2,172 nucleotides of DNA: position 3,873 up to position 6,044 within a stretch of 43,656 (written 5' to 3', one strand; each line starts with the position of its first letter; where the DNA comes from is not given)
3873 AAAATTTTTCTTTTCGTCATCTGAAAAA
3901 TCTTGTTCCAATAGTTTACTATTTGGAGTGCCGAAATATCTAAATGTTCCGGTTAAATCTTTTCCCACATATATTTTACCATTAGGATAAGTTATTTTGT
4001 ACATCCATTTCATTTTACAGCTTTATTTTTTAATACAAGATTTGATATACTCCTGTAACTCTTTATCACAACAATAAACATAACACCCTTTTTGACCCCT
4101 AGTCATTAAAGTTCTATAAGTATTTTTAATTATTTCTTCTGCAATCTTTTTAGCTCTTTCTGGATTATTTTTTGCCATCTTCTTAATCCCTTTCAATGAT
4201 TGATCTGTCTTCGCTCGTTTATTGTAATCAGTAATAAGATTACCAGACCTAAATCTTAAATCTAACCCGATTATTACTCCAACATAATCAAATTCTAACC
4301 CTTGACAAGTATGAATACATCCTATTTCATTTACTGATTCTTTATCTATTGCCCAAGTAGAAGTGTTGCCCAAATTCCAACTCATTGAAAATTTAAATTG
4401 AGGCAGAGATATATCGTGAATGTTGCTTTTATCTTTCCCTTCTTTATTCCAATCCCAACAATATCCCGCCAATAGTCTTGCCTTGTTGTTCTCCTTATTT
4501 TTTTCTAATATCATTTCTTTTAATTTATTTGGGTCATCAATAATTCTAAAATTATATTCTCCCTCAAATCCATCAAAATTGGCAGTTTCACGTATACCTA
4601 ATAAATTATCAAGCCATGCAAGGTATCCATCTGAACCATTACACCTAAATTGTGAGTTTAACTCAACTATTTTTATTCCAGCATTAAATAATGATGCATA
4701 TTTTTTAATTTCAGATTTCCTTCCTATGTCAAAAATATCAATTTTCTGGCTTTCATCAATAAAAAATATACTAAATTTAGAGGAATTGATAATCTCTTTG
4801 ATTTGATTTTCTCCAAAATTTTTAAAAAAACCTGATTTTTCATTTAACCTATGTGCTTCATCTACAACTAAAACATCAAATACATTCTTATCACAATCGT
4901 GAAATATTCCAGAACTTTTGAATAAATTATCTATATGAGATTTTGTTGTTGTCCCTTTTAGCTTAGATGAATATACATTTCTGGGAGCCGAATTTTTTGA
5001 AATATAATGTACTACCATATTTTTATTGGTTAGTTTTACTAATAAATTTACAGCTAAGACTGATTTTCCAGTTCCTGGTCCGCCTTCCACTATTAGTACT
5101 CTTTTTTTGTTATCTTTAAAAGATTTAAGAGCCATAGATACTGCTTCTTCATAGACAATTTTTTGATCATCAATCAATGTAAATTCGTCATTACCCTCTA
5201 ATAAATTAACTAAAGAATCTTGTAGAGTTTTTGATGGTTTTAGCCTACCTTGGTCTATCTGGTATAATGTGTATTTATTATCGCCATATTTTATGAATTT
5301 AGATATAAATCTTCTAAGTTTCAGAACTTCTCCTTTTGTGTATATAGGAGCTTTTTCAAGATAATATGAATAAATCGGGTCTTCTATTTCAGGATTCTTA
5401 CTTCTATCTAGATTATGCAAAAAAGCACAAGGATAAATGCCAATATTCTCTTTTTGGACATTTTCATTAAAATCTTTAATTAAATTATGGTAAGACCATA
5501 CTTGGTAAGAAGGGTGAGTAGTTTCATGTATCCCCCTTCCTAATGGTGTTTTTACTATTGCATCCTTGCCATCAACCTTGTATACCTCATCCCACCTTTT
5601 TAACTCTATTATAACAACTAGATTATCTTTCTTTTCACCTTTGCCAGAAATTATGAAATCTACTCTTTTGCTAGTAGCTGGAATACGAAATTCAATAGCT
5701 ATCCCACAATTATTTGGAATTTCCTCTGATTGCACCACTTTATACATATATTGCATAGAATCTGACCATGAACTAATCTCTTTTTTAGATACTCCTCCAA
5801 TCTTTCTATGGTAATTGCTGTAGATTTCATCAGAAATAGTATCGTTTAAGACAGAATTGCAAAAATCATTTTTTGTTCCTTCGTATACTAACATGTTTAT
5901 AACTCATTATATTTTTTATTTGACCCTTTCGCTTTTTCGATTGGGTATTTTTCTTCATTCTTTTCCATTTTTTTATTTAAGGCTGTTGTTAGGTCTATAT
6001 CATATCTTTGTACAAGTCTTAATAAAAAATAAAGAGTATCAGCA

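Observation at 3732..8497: Six-gene nuclease/helicase/MazG/membrane operon: candidate undescribed defence system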

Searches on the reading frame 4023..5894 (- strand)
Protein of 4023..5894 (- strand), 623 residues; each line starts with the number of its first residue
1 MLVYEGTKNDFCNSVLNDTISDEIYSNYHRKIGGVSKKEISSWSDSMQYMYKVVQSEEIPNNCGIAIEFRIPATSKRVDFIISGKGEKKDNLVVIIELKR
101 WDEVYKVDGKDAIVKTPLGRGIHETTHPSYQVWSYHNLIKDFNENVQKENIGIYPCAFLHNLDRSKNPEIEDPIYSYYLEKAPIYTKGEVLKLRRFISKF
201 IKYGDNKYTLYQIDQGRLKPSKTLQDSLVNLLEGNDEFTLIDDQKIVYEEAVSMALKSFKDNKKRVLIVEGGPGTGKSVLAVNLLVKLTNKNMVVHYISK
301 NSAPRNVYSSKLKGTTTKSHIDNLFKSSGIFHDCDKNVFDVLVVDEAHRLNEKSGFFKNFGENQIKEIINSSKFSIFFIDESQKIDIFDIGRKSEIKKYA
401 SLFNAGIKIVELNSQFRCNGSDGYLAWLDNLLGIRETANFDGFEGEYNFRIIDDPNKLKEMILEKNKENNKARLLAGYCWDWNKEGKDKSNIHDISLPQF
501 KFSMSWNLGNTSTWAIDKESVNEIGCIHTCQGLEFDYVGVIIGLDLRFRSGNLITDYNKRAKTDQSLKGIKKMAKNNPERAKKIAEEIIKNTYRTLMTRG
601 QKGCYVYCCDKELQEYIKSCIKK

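Call 3: search_protein_families(library=pfam, proteins=[window:4023-5894:-], max_evalue=0.1)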
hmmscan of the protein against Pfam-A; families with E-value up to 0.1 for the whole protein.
window:4023-5894:- (623 aa): 27 families (the best 25 are shown)
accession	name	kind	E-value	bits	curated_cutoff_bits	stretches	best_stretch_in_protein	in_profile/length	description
PF09848.15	SLFN-g3_helicase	-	1.4e-105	353.9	24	1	264-610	1-354/354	Schlafen group 3, DNA/RNA helicase domain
PF04851.21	ResIII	-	3.6e-07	30.7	22.5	1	321-372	107-150/164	Type III restriction enzyme, res subunit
PF13401.12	AAA_22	-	1.9e-06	28.7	27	1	263-379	4-121/130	AAA domain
PF20720.3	nSTAND3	-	1.8e-05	24.9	27.2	1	262-309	15-62/155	Novel STAND NTPase 3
PF24883.2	NPHP3_N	-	5.1e-05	24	24.8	1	259-303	15-63/164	Nephrocystin 3, N-terminal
PF07088.17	GvpD_P-loop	-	0.00011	22.6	24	1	259-327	5-74/189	GvpD gas vesicle protein, P-loop domain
PF00158.32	Sigma54_activat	-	0.00024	21.3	20.2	1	255-351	14-106/168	Sigma-54 interaction domain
PF13604.12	AAA_30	-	0.00059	20.1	27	1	255-351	9-101/191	AAA domain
PF13245.12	AAA_19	-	0.00092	19.8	25.1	1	262-351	9-103/134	AAA domain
PF13086.12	AAA_11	-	0.0018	18.5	27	0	255-291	13-44/257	AAA domain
PF12775.13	AAA_7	-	0.0029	17.6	25.8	1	252-301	22-70/181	P-loop containing dynein motor region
PF25199.1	nSTAND_NTPase5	-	0.0042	17.4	34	1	255-307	28-85/145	Novel STAND NTPase 5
PF00004.35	AAA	-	0.0049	17.8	21.2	1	268-368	2-91/131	ATPase family associated with various cellular activities (AAA)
PF05970.20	PIF1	-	0.0056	16.7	25.9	1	240-298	2-56/223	PIF1-like helicase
PF08433.16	KTI12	-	0.0086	16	22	1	267-320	4-59/271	Chromatin associated protein KTI12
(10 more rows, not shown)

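Call 4: search_protein_families(library=padloc, proteins=[window:4023-5894:-], max_evalue=0.1)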
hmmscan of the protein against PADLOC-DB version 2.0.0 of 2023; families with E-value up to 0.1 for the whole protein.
window:4023-5894:- (623 aa): 8 families
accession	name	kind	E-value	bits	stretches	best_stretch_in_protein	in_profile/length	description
PDLC05014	PDC-S41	-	5e-17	59.4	2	3-302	5-275/657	-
PDLC02350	AbiO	-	2.1e-14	51.2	1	235-420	174-330/468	AbiO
PDLC02372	Nhi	-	4.5e-13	46.7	1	239-419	182-331/470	-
PDLC04140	mad8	-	0.0016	16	1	260-290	23-53/314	mads_8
PDLC04232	IetA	-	0.014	12.8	1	244-297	96-149/330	-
PDLC01439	typeIV_DinG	-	0.018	11.7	0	258-281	30-51/575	CAS-IV-A; associated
PDLC05009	PDC-S37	-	0.02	10.6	1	265-313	309-357/1550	-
PDLC01515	Csx3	-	0.037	11.6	1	263-298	5-39/183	"CAS-I,CAS-III; associated"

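Call 5: search_protein_families(library=ncbifam, proteins=[window:4023-5894:-], max_evalue=0.1)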
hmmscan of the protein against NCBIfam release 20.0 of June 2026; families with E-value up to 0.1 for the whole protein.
window:4023-5894:- (623 aa): 21 families
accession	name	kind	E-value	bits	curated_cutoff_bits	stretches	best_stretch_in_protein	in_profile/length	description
TIGR01447.1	recD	equivalog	0.00027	19.7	310.15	1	263-292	162-191/597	exodeoxyribonuclease V subunit alpha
NF046051.1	restrict_EcoAI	equivalog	0.00093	17.7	550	0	249-292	163-205/768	EcoAI/FtnUII family type I restriction enzme subunit R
TIGR03574.1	selen_PSTK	equivalog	0.00097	18.6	290.5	0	267-301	2-36/249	L-seryl-tRNA(Sec) kinase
NF006743.0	PRK09270.1-2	equivalog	0.001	18.2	227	1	244-292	8-56/217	nucleoside/nucleotide kinase family protein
NF038214.1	IS21_help_AAA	equivalog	0.0012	18.5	200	1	253-316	80-142/232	IS21-like element helper ATPase IstB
TIGR01448.2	helicase_RecD2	equivalog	0.0022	16.2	500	1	243-292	312-358/713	SF1B family DNA helicase RecD2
NF005250.0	PRK06761.1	equivalog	0.0033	16.5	270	1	263-299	2-38/282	hypothetical protein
TIGR00764.1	lon_rel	equivalog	0.0036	15.9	516.6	1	241-302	17-75/608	ATP-dependent protease LonB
TIGR03117.2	cas_csf4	equivalog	0.0044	15.2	400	0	259-292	144-175/800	type IV CRISPR-associated DEAD/DEAH-box helicase Csf4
TIGR00376.1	TIGR00376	hypoth_equivalog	0.0048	15.4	348.9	1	175-295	98-205/639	IGHMBP2 family helicase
TIGR00416.1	sms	equivalog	0.0095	14.7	403.05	1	266-345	96-177/454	DNA repair protein RadA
NF004041.0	PRK05541.1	subfamily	0.014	15.4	127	0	262-299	5-42/176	adenylyl-sulfate kinase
NF052589.1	ArlH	equivalog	0.017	14.8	215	1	266-301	22-57/229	archaellum protein ArlH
TIGR03877.1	thermo_KaiC_1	hypoth_equivalog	0.021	14.3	307.25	1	263-308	21-66/238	KaiC domain-containing protein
TIGR04291.1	arsen_driv_ArsA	equivalog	0.028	13.1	650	1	226-304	280-360/565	arsenical pump-driving ATPase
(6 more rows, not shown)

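Call 6: search_protein_families(library=phrogs, proteins=[window:4023-5894:-], max_evalue=0.01)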
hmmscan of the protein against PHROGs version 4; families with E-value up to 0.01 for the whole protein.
window:4023-5894:- (623 aa): 10 families
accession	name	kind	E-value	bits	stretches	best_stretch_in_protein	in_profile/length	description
phrog_3277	-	DNA, RNA and nucleotide metabolism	0.00023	22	1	259-346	5-86/168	DnaC-like helicase loader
phrog_170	-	other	0.0009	19.7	0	248-291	84-117/323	PhoH-like phosphate starvation-inducible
phrog_50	-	DNA, RNA and nucleotide metabolism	0.00093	19.3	1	242-292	347-397/570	DnaC-like helicase loader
phrog_7998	-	unknown function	0.0018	18.5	1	251-352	28-132/339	-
phrog_243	-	DNA, RNA and nucleotide metabolism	0.0018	18.3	1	263-308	34-76/273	DnaB-like replicative helicase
phrog_325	-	DNA, RNA and nucleotide metabolism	0.0018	17.6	1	219-284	450-510/986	Dda-like helicase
phrog_6891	-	other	0.0022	18.6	1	263-301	41-78/310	ATPase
phrog_197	-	moron, auxiliary metabolic gene and host takeover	0.0046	17.4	1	268-354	30-116/486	Zot-like toxin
phrog_168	-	DNA, RNA and nucleotide metabolism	0.007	17.1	1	246-353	23-115/314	clamp loader of DNA polymerase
phrog_2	-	head and packaging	0.0073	16.1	1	199-358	250-376/807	terminase large subunit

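Call 9: find_encoding_contigs(protein=window:4023-5894:-, flank=10000, max_places=10)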
Protein window:4023-5894:- (623 aa): 8 contigs read that carry it; 5 places shown.
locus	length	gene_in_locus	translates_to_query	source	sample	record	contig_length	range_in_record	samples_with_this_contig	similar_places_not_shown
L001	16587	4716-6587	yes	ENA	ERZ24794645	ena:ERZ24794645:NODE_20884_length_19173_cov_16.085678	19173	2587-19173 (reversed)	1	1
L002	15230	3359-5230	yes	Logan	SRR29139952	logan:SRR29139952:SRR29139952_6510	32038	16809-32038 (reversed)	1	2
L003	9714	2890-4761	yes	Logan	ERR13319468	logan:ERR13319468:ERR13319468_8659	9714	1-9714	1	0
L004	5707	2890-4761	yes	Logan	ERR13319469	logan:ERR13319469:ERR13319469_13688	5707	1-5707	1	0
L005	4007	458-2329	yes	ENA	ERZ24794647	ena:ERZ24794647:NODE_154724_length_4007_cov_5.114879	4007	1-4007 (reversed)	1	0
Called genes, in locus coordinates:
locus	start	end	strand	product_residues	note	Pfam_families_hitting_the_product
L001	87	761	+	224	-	PF09335:VTT_dom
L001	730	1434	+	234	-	PF09335:VTT_dom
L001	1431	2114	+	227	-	PF00535:Glycos_transf_2, PF10111:Glyco_tranf_2_2, PF13641:Glyco_tranf_2_3 (weak)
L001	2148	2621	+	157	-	-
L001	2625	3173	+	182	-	-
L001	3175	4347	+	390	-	PF12705:PDDEXK_1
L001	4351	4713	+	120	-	PF12643:MazG-like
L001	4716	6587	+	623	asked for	PF04851:ResIII (faint), PF20720:nSTAND3 (faint), PF09848:SLFN-g3_helicase, PF13401:AAA_22 (weak)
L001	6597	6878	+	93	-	-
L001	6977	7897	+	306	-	-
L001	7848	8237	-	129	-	PF01850:PIN (weak)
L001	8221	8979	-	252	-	PF20582:UPF0758_N, PF04002:RadC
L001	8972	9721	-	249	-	PF01048:PNP_UDP_1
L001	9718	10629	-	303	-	PF04055:Radical_SAM, PF13353:Fer4_12 (weak)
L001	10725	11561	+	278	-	PF12850:Metallophos_2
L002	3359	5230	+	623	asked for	PF04851:ResIII (faint), PF20720:nSTAND3 (faint), PF09848:SLFN-g3_helicase, PF13401:AAA_22 (weak)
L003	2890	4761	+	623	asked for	PF04851:ResIII (faint), PF20720:nSTAND3 (faint), PF09848:SLFN-g3_helicase, PF13401:AAA_22 (weak)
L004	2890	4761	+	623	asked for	PF04851:ResIII (faint), PF20720:nSTAND3 (faint), PF09848:SLFN-g3_helicase, PF13401:AAA_22 (weak)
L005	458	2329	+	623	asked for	PF04851:ResIII (faint), PF20720:nSTAND3 (faint), PF09848:SLFN-g3_helicase, PF13401:AAA_22 (weak)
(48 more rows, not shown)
